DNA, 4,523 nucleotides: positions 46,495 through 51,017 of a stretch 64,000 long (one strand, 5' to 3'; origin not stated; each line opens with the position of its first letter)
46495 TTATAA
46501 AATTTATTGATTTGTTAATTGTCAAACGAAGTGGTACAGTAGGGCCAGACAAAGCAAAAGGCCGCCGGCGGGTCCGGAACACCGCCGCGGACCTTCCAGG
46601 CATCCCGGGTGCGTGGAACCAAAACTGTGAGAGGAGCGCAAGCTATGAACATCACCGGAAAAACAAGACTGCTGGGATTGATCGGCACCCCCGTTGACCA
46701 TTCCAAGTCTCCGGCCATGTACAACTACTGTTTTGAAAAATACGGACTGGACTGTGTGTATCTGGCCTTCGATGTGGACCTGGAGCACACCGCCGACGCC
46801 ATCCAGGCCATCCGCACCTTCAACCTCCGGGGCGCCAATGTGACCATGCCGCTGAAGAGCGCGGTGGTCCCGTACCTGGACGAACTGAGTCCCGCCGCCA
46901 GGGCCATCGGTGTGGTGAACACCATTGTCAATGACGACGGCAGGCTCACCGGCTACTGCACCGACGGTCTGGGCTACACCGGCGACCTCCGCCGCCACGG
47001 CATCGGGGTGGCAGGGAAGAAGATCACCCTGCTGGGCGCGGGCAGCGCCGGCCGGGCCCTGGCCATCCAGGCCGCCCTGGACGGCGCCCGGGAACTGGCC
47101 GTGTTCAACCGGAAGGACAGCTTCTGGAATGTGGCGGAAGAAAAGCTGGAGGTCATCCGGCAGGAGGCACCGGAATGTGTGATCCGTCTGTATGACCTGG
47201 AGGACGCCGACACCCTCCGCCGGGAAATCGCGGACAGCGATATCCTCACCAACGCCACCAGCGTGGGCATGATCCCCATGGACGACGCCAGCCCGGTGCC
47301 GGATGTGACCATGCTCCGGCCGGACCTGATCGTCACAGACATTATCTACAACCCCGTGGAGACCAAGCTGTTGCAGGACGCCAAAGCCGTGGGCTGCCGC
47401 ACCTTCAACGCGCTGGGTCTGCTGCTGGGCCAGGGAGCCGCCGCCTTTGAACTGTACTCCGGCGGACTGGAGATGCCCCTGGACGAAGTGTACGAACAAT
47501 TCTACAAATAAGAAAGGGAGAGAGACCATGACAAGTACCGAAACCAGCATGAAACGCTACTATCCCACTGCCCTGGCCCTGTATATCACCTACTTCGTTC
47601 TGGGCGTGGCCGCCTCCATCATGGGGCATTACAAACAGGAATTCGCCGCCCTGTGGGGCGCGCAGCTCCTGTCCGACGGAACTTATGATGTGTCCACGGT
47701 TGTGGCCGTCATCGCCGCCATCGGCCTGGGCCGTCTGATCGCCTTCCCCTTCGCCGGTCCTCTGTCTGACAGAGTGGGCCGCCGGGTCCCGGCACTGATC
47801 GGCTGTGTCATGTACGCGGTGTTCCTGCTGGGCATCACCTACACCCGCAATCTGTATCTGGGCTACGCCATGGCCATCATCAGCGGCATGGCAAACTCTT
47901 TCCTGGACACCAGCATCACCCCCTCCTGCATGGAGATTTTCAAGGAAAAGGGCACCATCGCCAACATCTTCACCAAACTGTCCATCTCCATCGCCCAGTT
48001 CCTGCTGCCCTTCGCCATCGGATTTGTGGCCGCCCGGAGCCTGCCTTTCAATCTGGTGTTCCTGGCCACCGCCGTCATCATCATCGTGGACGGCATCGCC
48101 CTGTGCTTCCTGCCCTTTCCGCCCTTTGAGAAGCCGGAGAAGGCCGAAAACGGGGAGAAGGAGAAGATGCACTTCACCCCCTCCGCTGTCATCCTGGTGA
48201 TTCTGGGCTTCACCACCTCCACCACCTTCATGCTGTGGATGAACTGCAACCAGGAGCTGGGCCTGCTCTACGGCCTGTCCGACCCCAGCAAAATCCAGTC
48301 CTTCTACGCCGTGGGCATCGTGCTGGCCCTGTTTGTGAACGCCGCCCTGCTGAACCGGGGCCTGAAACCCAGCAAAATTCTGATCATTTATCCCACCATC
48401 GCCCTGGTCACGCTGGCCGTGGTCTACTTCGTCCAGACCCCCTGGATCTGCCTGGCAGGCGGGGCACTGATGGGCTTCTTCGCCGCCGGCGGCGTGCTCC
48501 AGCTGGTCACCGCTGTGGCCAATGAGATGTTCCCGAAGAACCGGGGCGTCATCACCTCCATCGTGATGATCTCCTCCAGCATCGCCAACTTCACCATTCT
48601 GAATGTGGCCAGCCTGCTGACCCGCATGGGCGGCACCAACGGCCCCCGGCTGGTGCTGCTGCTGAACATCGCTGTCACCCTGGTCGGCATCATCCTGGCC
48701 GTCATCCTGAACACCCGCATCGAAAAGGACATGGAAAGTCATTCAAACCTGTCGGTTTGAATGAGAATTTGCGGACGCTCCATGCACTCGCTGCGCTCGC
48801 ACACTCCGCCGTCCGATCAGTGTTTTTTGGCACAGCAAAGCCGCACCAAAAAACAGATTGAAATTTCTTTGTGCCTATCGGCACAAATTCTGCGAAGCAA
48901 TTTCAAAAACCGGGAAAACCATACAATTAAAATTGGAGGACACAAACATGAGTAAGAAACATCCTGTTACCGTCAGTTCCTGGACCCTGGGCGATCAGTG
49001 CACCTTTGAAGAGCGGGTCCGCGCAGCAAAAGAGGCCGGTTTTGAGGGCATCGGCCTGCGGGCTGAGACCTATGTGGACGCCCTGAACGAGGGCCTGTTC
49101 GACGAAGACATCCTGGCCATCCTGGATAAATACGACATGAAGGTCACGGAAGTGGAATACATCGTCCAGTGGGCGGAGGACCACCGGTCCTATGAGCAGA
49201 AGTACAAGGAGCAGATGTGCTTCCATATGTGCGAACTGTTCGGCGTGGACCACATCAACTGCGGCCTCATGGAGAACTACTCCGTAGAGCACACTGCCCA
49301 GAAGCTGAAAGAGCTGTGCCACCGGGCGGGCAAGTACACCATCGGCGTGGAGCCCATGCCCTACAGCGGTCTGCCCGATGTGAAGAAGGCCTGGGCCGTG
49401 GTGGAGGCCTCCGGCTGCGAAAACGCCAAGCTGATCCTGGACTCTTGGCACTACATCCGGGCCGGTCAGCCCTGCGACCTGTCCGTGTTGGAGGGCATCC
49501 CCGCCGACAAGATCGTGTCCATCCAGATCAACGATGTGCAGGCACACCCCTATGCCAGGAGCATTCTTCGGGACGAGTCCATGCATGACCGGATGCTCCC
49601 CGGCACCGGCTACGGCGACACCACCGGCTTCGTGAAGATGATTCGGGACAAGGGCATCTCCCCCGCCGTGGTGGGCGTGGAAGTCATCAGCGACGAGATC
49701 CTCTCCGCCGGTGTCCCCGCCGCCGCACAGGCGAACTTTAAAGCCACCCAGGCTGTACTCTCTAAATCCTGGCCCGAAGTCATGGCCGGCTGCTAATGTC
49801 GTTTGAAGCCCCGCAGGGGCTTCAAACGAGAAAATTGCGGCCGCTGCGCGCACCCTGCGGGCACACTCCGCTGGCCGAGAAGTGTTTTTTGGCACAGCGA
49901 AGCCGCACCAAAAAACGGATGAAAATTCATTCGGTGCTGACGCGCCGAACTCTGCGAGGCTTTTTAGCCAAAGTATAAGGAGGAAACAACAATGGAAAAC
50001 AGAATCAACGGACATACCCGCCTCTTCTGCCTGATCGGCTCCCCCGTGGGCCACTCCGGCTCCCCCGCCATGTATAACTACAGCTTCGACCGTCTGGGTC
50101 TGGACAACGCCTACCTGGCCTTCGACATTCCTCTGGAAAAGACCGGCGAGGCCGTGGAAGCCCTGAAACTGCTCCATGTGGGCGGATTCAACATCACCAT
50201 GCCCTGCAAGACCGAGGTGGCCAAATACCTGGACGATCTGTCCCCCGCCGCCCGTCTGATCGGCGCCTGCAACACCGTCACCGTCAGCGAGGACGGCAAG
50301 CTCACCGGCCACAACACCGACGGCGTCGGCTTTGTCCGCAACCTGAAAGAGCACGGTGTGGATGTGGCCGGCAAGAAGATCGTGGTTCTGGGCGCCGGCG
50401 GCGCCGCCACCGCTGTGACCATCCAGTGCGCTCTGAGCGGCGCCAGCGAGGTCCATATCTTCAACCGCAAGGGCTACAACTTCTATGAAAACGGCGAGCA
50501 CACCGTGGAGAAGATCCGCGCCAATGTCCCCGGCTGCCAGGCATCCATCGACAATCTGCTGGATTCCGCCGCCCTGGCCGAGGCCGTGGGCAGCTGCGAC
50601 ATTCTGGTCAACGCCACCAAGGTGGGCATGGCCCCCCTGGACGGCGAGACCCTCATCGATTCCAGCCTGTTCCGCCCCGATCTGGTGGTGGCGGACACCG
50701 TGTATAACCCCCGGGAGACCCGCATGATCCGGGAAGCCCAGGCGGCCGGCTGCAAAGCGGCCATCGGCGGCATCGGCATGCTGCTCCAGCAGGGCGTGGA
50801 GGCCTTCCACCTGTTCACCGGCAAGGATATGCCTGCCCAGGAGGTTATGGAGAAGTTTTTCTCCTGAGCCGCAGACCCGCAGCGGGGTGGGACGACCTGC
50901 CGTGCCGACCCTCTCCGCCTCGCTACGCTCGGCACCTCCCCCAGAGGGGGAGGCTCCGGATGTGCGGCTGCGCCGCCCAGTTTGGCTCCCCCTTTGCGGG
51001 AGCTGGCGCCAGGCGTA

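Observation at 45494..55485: qsu-like quinate/shikimate locus in a likely anaerobe, with enoate reductases where aerobes have ring-cleavage genes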

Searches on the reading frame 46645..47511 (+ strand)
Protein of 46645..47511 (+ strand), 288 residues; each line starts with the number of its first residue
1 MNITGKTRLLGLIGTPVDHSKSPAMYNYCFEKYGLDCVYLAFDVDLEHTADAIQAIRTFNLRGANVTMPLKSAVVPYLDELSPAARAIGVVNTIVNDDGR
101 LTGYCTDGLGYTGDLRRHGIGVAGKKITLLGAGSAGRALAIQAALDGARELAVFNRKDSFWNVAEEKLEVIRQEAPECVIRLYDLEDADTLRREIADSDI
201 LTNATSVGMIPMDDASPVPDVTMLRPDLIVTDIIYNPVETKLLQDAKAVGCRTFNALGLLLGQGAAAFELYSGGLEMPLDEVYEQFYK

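Call 3: search_protein_families(library=pfam, proteins=[window:46645-47511:+])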
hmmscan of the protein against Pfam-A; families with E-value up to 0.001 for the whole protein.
window:46645-47511:+ (288 aa): 2 families
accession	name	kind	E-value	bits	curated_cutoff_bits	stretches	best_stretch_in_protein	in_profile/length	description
PF08501.16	Shikimate_dh_N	-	1.9e-28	99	27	1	12-94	1-83/83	Shikimate dehydrogenase substrate binding domain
PF18317.6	SDH_C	-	3e-05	24.1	25.8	1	257-285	2-29/31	Shikimate 5'-dehydrogenase C-terminal domain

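Call 4: search_protein_families(library=ncbifam, proteins=[window:46645-47511:+])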
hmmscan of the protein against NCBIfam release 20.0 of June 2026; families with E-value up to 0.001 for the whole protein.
window:46645-47511:+ (288 aa): 17 families
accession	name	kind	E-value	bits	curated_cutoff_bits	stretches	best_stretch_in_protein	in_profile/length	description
NF009200.0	PRK12548.1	subfamily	9.3e-126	419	432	1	2-286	4-287/289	shikimate dehydrogenase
NF001313.0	PRK00258.2-1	equivalog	6.1e-111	370.6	431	1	2-284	4-284/290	shikimate dehydrogenase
NF009390.0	PRK12749.1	equivalog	4.7e-80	269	349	1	1-282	1-280/288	quinate/shikimate dehydrogenase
NF001315.0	PRK00258.2-4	equivalog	6.1e-80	268.4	413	1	1-286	1-279/284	shikimate dehydrogenase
NF001319.0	PRK00258.3-3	equivalog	5.4e-73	245.4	252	1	4-273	3-258/279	shikimate dehydrogenase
TIGR00507.1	aroE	equivalog_domain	1.8e-60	204.4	200.2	1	9-285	2-264/270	shikimate dehydrogenase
NF001322.0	PRK00258.3-6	equivalog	1.4e-57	195.2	285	1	8-275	6-252/272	shikimate dehydrogenase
NF001314.0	PRK00258.2-2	equivalog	3.2e-55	187.2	248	1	2-282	2-280/290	shikimate dehydrogenase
NF009201.0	PRK12549.1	subfamily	5.9e-55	186.4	235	1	6-273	6-268/286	shikimate dehydrogenase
NF001312.0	PRK00258.1-4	equivalog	1.4e-53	182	295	1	5-272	7-264/285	shikimate dehydrogenase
NF001310.0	PRK00258.1-2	equivalog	3.3e-39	134.7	221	1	12-273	7-260/279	shikimate dehydrogenase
NF001311.0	PRK00258.1-3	equivalog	2e-38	132.2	235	1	10-278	8-261/279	shikimate dehydrogenase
NF001316.0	PRK00258.2-5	equivalog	1.1e-35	123.2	247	1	9-272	3-244/263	shikimate dehydrogenase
NF010631.0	PRK14027.1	equivalog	2.7e-33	115.5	515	1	9-286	6-280/283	quinate/shikimate dehydrogenase (NAD+)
NF009202.0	PRK12550.1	equivalog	1e-32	113.5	306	1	24-273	25-255/272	shikimate 5-dehydrogenase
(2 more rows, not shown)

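Call 18: search_solved_structures(query=window:46645-47511:+, max_evalue=1e-20)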
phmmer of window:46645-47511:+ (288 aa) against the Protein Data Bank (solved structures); distinct sequences matched with E-value up to 1e-20: 25.
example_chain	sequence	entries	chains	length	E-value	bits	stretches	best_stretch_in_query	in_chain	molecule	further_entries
3tnl_A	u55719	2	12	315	2.5e-91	309.2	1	2-284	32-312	Shikimate dehydrogenase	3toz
3t4e_A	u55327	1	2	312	1.8e-77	263.8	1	1-282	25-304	Quinate/shikimate dehydrogenase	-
1npd_A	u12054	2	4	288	1.1e-74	254.6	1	1-282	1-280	HYPOTHETICAL SHIKIMATE 5-DEHYDROGENASE-LIKE PROTEIN YDIB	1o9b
1vi2_A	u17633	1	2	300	2.2e-74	253.7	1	2-282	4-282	Shikimate 5-dehydrogenase 2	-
2egg_A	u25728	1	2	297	4.8e-57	196.8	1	8-273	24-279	Shikimate 5-dehydrogenase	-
1nvt_A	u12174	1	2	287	3.7e-54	187.3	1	3-275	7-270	Shikimate 5'-dehydrogenase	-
7cok_A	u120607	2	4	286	5.7e-41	144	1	8-273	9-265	5-ketofructose reductase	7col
2hk9_A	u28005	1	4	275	4.2e-40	141.2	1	3-279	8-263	Shikimate dehydrogenase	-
2hk7_A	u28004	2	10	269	4.3e-40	141.2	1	3-279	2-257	Shikimate dehydrogenase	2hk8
1wxd_A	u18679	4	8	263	1.9e-38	135.8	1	11-278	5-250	shikimate 5-dehydrogenase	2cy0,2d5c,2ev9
3don_A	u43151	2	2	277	7.8e-35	123.9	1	11-272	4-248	Shikimate dehydrogenase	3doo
5dzs_A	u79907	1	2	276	6.3e-34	120.9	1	9-272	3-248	Shikimate dehydrogenase (NADP(+))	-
3fbt_A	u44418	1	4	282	6.7e-30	107.7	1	6-284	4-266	chorismate mutase and shikimate 5-dehydrogenase fusion protein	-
2gpt_A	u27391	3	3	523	4.2e-29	105.1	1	6-283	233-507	3-dehydroquinate dehydratase/ shikimate 5-dehydrogenase | Bifunctional 3-dehydroquinate dehydratase/shikimate dehydrogenase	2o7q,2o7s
3jyo_A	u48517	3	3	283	6.2e-29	104.6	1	8-286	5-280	Quinate/shikimate dehydrogenase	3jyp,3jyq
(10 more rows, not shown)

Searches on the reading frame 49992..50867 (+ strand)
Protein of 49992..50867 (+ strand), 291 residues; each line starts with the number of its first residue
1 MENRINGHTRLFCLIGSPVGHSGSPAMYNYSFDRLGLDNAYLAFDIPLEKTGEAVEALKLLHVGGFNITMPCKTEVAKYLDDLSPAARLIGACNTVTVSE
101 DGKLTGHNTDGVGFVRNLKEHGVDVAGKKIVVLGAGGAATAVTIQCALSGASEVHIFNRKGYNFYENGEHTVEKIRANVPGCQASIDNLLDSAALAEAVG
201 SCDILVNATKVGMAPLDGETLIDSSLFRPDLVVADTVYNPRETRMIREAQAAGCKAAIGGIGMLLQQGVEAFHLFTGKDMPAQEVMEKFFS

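Call 3: search_protein_families(library=pfam, proteins=[window:49992-50867:+])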
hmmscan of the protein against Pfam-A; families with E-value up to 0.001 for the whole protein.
window:49992-50867:+ (291 aa): 2 families
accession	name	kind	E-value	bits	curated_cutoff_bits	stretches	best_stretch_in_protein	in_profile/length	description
PF08501.16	Shikimate_dh_N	-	2.2e-27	95.6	27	1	14-96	1-83/83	Shikimate dehydrogenase substrate binding domain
PF18317.6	SDH_C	-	7.1e-10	38.9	25.8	1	260-287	1-28/31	Shikimate 5'-dehydrogenase C-terminal domain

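Call 4: search_protein_families(library=ncbifam, proteins=[window:49992-50867:+])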
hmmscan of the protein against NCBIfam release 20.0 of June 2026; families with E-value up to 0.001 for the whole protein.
window:49992-50867:+ (291 aa): 19 families
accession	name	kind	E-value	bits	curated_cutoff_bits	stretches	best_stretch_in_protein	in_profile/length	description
NF009200.0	PRK12548.1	subfamily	1.3e-131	438.2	432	1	1-290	1-288/289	shikimate dehydrogenase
NF001313.0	PRK00258.2-1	equivalog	2.6e-101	339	431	1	1-290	1-287/290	shikimate dehydrogenase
NF009390.0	PRK12749.1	equivalog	2.2e-77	260.3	349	1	10-285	8-280/288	quinate/shikimate dehydrogenase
NF001315.0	PRK00258.2-4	equivalog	9.8e-77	257.9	413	1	4-288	2-278/284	shikimate dehydrogenase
NF001319.0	PRK00258.3-3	equivalog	6.6e-69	232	252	1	6-288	3-268/279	shikimate dehydrogenase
TIGR00507.1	aroE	equivalog_domain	1.4e-62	211.3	200.2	1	11-287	2-263/270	shikimate dehydrogenase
NF001314.0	PRK00258.2-2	equivalog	1.9e-59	201.1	248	1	4-288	2-282/290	shikimate dehydrogenase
NF009201.0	PRK12549.1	subfamily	9.3e-59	198.9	235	1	10-289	8-280/286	shikimate dehydrogenase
NF001322.0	PRK00258.3-6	equivalog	8.4e-58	195.8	285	1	10-287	6-261/272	shikimate dehydrogenase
NF001312.0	PRK00258.1-4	equivalog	3.9e-54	183.8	295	1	6-278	6-266/285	shikimate dehydrogenase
NF001310.0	PRK00258.1-2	equivalog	4.5e-49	167.1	221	1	11-288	4-271/279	shikimate dehydrogenase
NF001311.0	PRK00258.1-3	equivalog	3.4e-44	151.1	235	1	13-286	9-265/279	shikimate dehydrogenase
NF001316.0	PRK00258.2-5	equivalog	3.4e-37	128.1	247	1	10-287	2-255/263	shikimate dehydrogenase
TIGR01809.1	Shik-DH-AROM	equivalog_domain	2e-35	122.3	196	1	11-286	7-279/282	shikimate dehydrogenase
NF010631.0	PRK14027.1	equivalog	1.4e-34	119.8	515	1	11-290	6-281/283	quinate/shikimate dehydrogenase (NAD+)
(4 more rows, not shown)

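Call 73: search_solved_structures(query=window:49992-50867:+, max_evalue=1e-40, show_alignments=3)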
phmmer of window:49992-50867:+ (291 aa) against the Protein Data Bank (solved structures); distinct sequences matched with E-value up to 1e-40: 9.
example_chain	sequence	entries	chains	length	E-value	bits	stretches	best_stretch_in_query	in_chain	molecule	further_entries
3tnl_A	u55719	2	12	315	2.6e-83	282.7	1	3-289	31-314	Shikimate dehydrogenase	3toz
3t4e_A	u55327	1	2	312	2.2e-73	250.2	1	10-285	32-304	Quinate/shikimate dehydrogenase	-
1npd_A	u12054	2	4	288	1.7e-72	247.2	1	10-286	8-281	HYPOTHETICAL SHIKIMATE 5-DEHYDROGENASE-LIKE PROTEIN YDIB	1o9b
1vi2_A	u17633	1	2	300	1.8e-72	247.2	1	10-286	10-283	Shikimate 5-dehydrogenase 2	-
1nvt_A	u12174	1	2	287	4.2e-52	180.3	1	4-287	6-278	Shikimate 5'-dehydrogenase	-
2egg_A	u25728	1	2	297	1.3e-46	162.4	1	6-278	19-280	Shikimate 5-dehydrogenase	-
7cok_A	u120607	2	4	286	1.7e-43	152.1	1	16-282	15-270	5-ketofructose reductase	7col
2hk9_A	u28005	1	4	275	3.3e-42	147.9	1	3-282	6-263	Shikimate dehydrogenase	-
2hk7_A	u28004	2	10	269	6.3e-42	147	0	5-282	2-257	Shikimate dehydrogenase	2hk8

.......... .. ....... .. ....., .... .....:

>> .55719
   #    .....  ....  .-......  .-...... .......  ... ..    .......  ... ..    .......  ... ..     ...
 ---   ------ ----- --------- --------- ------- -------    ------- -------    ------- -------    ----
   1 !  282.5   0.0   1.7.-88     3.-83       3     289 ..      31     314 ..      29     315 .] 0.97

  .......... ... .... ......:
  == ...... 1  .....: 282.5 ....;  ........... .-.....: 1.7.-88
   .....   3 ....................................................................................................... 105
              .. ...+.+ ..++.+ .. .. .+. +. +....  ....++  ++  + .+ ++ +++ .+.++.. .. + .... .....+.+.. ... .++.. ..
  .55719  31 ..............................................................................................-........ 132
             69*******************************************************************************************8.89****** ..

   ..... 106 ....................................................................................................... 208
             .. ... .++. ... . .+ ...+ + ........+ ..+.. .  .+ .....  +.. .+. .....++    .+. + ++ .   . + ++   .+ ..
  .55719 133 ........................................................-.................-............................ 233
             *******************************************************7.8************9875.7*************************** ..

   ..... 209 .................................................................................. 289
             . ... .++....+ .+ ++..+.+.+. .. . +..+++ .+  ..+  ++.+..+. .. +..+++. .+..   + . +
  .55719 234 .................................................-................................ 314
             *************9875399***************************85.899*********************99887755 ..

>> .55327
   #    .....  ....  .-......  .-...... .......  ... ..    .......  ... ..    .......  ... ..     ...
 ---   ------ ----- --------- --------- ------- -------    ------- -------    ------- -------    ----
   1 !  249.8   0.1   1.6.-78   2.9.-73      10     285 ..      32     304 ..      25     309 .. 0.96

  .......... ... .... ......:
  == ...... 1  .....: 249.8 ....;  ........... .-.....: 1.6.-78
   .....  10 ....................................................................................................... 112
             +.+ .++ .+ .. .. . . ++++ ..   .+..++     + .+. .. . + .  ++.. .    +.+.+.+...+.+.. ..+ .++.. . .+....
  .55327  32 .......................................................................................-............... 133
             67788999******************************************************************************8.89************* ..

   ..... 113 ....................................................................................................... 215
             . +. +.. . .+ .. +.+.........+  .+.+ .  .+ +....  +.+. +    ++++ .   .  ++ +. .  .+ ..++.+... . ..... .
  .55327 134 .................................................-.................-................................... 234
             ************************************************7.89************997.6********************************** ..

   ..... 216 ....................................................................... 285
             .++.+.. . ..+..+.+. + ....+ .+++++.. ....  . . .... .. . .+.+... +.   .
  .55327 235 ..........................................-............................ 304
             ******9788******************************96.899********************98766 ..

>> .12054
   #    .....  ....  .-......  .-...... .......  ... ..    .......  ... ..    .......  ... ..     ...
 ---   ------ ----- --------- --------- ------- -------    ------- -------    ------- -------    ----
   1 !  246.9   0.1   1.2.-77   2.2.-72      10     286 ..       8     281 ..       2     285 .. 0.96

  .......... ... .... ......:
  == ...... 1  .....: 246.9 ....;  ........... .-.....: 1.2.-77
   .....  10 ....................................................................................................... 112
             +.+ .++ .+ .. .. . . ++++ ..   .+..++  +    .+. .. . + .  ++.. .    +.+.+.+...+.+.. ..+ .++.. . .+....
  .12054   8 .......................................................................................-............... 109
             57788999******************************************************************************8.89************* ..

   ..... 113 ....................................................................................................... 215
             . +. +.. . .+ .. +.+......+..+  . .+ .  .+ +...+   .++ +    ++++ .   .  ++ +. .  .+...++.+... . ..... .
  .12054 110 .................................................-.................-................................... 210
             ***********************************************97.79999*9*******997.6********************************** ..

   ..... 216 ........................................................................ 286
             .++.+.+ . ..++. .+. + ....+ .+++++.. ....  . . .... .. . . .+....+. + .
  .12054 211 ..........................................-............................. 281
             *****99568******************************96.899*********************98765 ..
